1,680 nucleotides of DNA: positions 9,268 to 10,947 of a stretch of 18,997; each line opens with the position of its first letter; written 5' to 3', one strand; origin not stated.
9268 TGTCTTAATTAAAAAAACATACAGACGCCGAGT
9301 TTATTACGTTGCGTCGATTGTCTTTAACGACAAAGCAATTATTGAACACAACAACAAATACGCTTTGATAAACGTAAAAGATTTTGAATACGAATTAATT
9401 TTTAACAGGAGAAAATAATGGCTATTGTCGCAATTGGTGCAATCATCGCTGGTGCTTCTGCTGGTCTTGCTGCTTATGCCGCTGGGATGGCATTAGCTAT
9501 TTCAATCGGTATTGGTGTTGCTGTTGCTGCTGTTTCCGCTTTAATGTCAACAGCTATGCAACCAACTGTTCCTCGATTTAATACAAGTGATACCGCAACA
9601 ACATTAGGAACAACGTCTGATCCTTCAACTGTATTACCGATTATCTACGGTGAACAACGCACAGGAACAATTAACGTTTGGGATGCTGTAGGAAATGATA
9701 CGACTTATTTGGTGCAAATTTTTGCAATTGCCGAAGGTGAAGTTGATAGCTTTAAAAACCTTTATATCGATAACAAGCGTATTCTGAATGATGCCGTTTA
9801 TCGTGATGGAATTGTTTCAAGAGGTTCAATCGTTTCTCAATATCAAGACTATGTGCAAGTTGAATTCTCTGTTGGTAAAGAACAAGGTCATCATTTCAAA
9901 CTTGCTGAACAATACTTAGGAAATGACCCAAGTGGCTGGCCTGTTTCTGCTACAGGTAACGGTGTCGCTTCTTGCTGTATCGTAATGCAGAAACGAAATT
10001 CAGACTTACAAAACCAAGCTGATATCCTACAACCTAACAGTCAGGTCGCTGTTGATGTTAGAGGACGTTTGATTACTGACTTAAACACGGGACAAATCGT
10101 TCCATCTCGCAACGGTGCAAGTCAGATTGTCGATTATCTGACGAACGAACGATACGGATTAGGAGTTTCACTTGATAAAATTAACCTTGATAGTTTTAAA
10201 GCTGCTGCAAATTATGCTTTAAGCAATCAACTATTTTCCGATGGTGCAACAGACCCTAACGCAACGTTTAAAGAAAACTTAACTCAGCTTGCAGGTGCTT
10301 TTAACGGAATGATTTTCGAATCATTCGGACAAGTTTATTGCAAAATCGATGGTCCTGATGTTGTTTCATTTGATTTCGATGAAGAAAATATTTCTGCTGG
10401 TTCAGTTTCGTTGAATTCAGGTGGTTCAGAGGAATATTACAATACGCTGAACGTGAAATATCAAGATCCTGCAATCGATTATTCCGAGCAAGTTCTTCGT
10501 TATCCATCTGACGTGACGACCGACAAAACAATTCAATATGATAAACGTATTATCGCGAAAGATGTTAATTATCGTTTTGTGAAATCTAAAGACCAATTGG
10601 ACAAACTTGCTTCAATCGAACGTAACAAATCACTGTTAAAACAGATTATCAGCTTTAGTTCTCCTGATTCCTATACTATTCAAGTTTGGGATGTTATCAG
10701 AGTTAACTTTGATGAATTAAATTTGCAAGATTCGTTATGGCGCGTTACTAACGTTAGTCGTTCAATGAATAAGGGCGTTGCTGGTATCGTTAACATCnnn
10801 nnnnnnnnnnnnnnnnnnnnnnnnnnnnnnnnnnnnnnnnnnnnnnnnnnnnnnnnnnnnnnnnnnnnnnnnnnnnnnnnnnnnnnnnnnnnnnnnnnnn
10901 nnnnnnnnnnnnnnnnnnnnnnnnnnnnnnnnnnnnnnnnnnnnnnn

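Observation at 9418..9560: gpJ-like protein begins with a 45-residue Gly/Ala-rich hydrophobic segment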

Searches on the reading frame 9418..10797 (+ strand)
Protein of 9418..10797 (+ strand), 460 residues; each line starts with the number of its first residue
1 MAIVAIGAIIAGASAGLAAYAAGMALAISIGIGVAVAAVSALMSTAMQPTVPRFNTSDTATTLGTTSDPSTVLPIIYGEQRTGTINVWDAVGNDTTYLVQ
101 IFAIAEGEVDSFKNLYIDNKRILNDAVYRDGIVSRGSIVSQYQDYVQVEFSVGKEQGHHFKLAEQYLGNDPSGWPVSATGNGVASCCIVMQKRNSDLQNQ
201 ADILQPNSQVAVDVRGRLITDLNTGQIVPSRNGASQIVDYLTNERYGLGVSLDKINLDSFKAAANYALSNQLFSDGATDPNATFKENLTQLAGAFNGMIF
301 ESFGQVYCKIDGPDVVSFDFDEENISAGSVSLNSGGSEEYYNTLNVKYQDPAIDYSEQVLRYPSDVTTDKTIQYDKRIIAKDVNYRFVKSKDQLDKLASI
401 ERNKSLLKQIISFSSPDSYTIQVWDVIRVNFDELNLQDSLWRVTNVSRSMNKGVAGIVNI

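Call 22: find_homologous_proteins(query=window:9418-10797:+, max_evalue=0.001)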
Query window:9418-10797:+ (460 aa): 7 proteins with E <= 0.001 among 8000 candidates.
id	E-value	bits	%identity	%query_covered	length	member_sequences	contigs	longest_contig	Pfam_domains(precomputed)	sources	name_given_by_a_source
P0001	3.2e-233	792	77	93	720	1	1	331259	-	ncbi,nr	ncbi:hypothetical protein L2106_07695 [Citrobacter portucalensis]|nr:hypothetical protein [Citrobact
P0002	1.6e-203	694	67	95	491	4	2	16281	-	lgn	-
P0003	5.6e-186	636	67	87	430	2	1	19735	-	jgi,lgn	-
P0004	1.9e-163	562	74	66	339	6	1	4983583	-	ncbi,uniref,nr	ncbi:hypothetical protein N4T39_15995 [Escherichia coli]|uniref:hypothetical protein n=1 Tax=Escheri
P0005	2.3e-142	493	51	99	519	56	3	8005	-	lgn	-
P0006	8.8e-128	445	48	94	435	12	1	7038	-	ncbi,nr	ncbi:hypothetical protein KYY23_004542, partial [Salmonella enterica]|nr:hypothetical protein [Salmo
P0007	6.0e-85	304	46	65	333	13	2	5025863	-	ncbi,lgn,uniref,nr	ncbi:hypothetical protein [Escherichia coli]|uniref:hypothetical protein n=1 Tax=Escherichia coli Ta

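Call 46: search_protein_representatives(alignment_id=A1)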
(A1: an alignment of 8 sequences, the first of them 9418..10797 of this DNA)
Query: 8 sequences, 462 profile positions. Proteins with E-value up to 0.001 (for the whole library): 3516; up to 1e-10: 1276; up to 1e-30: 57. The best 150 are listed.
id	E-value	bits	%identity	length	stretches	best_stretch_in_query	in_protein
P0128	1.6e-227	771.9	-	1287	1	1-461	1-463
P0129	2.7e-225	764.6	-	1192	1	5-461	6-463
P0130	2.2e-193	659.4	-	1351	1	1-460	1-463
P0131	4.8e-177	605.5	-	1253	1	1-461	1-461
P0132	5.8e-164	562.4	-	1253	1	1-460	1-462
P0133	5.9e-94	331.6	-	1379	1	1-456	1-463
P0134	1.5e-93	330.2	-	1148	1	1-452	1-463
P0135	1.5e-89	317.1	-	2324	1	1-456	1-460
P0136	1.5e-86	307.2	-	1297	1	5-462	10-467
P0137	5.6e-73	262.5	-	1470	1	7-459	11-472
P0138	6.4e-73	262.3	-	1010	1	6-460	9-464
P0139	1.1e-67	245.0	-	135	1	204-337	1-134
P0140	1.9e-65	237.7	-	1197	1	1-462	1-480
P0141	5.8e-64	232.7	-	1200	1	26-451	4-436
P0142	6.1e-64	232.7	-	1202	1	6-448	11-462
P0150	6.8e-44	166.6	-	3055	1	70-449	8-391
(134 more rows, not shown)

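Call 49: search_solved_structures(query=A1, max_evalue=10, show_alignments=5)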
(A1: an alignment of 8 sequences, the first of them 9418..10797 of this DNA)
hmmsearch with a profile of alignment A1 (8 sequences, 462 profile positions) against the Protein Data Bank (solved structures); distinct sequences matched with E-value up to 10: 13.
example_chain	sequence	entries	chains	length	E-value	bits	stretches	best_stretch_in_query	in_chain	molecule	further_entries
7zhj_b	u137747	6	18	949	1.7e-11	46.6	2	210-260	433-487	Probable baseplate hub protein | Baseplate hub protein pb3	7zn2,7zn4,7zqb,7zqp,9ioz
8hqz_A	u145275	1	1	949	9e-10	40.8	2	209-260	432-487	Baseplate hub protein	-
8iyk_I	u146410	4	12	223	0.0002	23.2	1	10-95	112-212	Tail tip assembly protein I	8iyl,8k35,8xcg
9e7m_Ic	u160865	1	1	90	0.00043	22.1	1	26-95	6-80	Tail tip assembly protein I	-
9e7m_Ia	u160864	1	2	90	0.00044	22.1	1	27-95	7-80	Tail tip assembly protein I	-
9l9p_S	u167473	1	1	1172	0.0031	19.3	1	231-359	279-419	Putative tail fiber protein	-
6hm5_A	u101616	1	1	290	1.3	10.7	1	284-321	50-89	DNA topoisomerase II binding protein 1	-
25qb_A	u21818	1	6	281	1.3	10.6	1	284-320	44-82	DNA topoisomerase 2-binding protein 1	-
6n63_A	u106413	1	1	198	1.3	10.6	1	222-296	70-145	ENCAPSULIN CARGO PROTEIN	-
2xnh_A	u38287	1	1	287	1.4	10.6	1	284-320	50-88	DNA TOPOISOMERASE 2-BINDING PROTEIN 1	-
2xnk_A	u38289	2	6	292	1.4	10.5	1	284-320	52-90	DNA TOPOISOMERASE 2-BINDING PROTEIN 1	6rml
3olc_X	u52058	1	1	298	1.5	10.5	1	284-320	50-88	DNA topoisomerase 2-binding protein 1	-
8chw_A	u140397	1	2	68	1.8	10.2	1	114-160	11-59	Transcriptional activator protein Pur-alpha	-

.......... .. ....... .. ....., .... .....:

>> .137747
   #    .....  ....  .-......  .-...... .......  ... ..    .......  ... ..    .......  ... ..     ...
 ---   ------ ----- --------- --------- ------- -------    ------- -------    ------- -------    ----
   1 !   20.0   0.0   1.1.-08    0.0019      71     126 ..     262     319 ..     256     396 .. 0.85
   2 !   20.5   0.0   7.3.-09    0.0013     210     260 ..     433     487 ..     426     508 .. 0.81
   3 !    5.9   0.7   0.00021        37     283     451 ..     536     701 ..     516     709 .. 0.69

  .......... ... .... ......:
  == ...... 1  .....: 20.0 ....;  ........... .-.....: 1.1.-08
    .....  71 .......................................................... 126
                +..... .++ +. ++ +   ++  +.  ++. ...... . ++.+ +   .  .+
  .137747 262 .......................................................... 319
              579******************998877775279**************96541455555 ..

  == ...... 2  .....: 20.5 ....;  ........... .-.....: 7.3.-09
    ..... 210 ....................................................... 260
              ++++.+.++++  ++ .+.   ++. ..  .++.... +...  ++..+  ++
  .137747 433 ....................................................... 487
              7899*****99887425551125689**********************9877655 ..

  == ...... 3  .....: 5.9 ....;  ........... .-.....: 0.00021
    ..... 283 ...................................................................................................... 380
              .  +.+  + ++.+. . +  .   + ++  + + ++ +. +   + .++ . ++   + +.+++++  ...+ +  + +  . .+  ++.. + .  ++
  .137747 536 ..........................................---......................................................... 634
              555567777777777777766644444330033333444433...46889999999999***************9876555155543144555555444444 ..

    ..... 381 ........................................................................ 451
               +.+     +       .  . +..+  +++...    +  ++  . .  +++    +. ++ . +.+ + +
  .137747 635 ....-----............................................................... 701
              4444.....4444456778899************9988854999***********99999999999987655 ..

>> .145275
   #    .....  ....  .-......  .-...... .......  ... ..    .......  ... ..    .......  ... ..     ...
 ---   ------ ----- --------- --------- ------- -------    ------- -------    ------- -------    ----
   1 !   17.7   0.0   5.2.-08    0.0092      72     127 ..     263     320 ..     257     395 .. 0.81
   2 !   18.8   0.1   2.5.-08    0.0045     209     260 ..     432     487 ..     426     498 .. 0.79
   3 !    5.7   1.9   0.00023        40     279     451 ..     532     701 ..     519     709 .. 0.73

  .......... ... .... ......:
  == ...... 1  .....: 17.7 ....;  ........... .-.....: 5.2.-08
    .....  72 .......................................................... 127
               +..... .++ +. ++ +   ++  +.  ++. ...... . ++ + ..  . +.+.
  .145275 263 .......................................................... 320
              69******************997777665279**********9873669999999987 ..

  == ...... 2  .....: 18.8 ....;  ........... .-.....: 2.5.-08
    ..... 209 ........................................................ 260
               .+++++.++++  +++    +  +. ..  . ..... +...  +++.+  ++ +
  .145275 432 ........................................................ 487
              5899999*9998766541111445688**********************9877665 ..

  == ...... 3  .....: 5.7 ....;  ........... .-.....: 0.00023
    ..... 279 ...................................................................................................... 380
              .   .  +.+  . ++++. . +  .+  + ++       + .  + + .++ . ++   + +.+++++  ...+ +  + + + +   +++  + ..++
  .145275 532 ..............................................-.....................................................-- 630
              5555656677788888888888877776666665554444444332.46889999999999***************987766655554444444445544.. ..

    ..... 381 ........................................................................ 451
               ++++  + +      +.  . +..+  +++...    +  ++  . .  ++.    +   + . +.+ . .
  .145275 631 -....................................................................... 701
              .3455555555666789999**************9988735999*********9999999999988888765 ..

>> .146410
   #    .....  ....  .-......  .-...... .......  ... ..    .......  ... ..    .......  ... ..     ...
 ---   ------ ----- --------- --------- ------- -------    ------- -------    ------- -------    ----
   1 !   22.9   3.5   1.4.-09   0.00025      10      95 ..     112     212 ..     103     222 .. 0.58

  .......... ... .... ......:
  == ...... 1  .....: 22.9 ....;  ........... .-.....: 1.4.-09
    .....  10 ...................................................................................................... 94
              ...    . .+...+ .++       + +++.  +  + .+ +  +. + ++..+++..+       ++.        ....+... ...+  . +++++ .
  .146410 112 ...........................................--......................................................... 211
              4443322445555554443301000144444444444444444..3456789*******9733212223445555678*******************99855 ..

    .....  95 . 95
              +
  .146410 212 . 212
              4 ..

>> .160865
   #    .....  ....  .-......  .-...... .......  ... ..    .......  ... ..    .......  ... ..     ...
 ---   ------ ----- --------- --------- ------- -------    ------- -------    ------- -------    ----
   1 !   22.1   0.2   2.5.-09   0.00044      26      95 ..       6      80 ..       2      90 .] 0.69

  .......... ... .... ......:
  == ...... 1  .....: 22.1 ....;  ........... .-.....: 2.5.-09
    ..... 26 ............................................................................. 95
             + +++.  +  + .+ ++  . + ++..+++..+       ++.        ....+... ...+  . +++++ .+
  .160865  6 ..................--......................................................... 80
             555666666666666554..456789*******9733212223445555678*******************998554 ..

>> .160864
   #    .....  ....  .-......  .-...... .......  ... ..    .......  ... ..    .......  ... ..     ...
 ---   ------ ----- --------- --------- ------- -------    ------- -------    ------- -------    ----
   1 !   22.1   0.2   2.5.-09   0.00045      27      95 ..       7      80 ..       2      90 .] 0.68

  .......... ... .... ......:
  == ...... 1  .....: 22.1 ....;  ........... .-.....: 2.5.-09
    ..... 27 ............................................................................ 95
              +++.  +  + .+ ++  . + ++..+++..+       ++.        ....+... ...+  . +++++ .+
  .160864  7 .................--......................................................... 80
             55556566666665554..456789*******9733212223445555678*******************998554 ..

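Call 53: predict_structure(alignment_id=A1)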
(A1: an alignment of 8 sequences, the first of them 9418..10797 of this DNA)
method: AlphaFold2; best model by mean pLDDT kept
length: 460 residues; sequences in the alignment: 8
mean_pLDDT: 46.5   pTM: 0.43
mean pLDDT of the five models: 46.5, 41.1, 40.0, 39.1, 38.5
residues with pLDDT >= 90: 2; 70-90: 100; 50-70: 89; < 50: 269
segments of 3 or more residues with pLDDT < 50: 1-74, 84-86, 174-180, 193-204, 274-277, 279-286, 294-297, 301-305, 311-460
pLDDT, mean of each block of 10 residues (from residue 1): 28 25 28 27 25 27 26 54 53 59 67 79 84 87 83 70 71 49 72 48 52 76 81 71 67 75 71 50 48 50 51 28 25 22 24 26 31 29 23 25 22 22 26 33 26 24
secondary structure, 60 per line:
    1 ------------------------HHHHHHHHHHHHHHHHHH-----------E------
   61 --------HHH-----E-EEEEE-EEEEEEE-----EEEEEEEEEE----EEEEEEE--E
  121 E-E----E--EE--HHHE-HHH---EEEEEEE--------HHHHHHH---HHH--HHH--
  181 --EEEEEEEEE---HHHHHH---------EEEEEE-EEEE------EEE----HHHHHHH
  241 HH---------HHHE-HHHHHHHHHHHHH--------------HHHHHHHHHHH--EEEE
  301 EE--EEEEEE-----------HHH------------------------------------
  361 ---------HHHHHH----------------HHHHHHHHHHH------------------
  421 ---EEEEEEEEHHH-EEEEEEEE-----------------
elements in order: H25-42 E79-83 E85-91 E97-106 E111-117 E146-152 H161-167 E183-191 H195-200 E210-215 E217-220 E227-229 H234-242 H257-269 H284-294 E297-302 E305-310 H370-375 H392-402 E424-431 E436-443

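Call 54: find_encoding_contigs(protein=P0001, flank=10000, max_places=3)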
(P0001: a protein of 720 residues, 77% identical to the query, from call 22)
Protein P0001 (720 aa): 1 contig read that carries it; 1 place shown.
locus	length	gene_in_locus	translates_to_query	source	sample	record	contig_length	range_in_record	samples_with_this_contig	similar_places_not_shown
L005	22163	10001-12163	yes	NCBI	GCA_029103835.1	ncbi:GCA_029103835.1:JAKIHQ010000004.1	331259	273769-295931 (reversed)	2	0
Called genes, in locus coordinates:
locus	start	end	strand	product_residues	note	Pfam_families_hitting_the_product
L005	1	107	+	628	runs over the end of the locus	PF05876:GpA_ATPase, PF20454:GpA_nuclease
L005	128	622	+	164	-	-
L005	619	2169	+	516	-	PF05136:Phage_portal_2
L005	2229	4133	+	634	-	PF04586:Peptidase_S78, PF05065:Phage_capsid (weak)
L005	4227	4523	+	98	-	-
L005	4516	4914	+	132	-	-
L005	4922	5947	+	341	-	-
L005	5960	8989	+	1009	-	PF13884:Peptidase_S74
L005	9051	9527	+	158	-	-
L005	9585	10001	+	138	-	PF22262:DUF6950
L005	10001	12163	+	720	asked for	-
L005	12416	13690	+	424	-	PF09327:Phage_Tail_Tip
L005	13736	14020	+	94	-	-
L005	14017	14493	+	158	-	PF02945:Endonuclease_7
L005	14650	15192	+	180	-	-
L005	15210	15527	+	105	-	-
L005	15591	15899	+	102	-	-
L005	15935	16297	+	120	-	-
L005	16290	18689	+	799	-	-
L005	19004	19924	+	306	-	PF03734:YkuD, PF17969:Ldt_C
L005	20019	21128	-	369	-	PF00939:Na_sulph_symp (weak), PF03600:CitMHS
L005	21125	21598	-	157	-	PF01325:Fe_dep_repress, PF13545:HTH_Crp_2 (faint), PF02742:Fe_dep_repr_C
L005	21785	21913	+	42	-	PF26599:MntS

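Call 55: find_encoding_contigs(protein=P0150, flank=6000, max_places=3)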
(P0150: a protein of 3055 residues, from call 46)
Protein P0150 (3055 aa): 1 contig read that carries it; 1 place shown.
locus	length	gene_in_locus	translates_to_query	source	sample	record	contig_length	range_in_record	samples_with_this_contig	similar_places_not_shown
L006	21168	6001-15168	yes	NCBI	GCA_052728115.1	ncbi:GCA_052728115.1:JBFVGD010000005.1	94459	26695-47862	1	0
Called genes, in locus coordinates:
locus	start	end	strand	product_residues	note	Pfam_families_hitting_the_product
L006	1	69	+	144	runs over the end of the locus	-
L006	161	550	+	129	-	-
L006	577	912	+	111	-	-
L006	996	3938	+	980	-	-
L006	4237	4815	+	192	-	-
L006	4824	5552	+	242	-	-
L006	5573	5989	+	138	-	PF22262:DUF6950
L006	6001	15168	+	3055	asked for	-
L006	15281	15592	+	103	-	PF24073:DUF7365 (faint)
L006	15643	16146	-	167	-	PF22470:Histone_HNS_N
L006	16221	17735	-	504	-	PF00239:Resolvase, PF07508:Recombinase, PF13408:Zn_ribbon_recom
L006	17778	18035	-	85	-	PF01346:FKBP_N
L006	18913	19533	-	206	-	PF04264:YceI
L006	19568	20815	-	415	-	PF04235:DUF418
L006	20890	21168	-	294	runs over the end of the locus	PF01145:Band_7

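Call 57: search_protein_families(library=pfam, proteins=[L006:4237-4815:+, L006:4824-5552:+], max_evalue=0.01)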
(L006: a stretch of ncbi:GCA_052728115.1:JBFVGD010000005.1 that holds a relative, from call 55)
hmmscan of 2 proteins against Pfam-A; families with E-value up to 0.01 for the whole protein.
L006:4237-4815:+ (192 aa): 2 families
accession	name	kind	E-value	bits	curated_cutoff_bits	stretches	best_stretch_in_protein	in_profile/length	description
PF21968.2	TcdA1_RBD_3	-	0.00084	20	27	1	41-104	19-80/106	TcdA1, receptor binding domain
PF21430.3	DTP-pb9_B-dom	-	0.001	19.5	27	1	94-142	13-64/85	Distal tail protein pb9, B domain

L006:4824-5552:+ (242 aa): 1 family
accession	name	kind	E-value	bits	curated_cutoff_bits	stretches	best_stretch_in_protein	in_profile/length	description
PF09931.15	Phage_phiJL001_Gp84_N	-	8e-05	23.3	26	1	58-117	18-76/160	Baseplate hub protein, N-terminal attachment domain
